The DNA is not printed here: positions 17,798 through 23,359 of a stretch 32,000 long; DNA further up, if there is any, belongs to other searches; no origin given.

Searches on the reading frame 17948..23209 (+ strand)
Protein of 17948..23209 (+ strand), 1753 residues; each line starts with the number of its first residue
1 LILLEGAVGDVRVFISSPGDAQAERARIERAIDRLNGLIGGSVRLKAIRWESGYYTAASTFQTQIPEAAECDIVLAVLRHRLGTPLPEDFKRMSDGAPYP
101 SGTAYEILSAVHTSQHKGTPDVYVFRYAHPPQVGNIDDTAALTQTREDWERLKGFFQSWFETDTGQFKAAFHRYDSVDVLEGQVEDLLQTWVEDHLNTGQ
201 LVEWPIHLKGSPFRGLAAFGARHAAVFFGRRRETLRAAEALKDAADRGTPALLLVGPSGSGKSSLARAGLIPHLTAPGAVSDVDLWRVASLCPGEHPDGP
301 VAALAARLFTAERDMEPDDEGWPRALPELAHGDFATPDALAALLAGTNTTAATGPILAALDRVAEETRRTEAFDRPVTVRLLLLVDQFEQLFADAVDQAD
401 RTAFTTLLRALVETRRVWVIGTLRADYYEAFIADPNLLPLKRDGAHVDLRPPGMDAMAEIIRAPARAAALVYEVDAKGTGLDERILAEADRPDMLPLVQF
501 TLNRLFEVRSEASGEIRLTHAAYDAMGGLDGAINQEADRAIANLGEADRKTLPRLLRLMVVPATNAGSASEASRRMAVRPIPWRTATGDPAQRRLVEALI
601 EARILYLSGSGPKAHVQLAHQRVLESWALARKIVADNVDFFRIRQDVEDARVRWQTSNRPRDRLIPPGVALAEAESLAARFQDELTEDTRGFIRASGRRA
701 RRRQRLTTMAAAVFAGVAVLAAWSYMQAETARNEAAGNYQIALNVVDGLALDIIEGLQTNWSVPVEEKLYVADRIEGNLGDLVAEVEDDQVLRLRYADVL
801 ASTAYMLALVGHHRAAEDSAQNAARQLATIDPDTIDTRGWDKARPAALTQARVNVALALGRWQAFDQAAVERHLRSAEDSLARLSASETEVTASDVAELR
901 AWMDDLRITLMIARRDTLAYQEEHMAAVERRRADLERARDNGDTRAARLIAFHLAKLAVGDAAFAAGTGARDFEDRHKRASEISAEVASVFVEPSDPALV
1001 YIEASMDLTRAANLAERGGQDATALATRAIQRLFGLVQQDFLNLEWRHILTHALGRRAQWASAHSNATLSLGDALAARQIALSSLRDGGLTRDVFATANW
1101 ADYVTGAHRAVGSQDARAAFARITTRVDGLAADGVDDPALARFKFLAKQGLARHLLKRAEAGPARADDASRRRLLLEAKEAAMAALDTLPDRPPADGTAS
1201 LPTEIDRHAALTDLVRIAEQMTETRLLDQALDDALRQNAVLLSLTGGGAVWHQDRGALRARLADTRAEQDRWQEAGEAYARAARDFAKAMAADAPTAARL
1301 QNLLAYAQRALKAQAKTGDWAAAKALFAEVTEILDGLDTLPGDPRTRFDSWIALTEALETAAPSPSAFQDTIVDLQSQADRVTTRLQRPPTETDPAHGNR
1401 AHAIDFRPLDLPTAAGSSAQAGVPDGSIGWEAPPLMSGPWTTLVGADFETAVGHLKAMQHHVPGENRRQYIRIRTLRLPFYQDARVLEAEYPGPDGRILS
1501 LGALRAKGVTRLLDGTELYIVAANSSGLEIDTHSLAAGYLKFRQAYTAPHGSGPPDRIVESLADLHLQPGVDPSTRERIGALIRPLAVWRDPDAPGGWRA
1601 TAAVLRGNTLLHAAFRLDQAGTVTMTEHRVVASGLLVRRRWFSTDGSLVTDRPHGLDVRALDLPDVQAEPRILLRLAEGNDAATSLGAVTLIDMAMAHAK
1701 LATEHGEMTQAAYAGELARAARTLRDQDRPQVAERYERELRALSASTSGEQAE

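Call 5: search_protein_families(library=pfam, proteins=[window:17948-23209:+], max_evalue=0.001)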
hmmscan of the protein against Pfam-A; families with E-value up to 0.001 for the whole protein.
window:17948-23209:+ (1753 aa): 3 families
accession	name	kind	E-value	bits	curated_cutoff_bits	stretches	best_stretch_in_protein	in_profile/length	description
PF20703.3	nSTAND1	-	4.2e-80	270.6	27.1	1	212-661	1-378/379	Novel STAND NTPase 1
PF13191.12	AAA_16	-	9.5e-09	36.4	32.6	1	227-419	2-166/167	AAA ATPase domain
PF13271.11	DUF4062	-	0.00062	20.4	24.7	0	12-87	1-69/82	Domain of unknown function (DUF4062)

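Call 33: search_protein_families(library=padloc, proteins=[window:17948-23209:+], max_evalue=0.001)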
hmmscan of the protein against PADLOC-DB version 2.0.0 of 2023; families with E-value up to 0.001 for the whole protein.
window:17948-23209:+ (1753 aa): 1 family
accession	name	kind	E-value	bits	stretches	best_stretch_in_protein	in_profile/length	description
PDLC05050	PDC-S60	-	6.3e-07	26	1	11-152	5-142/906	-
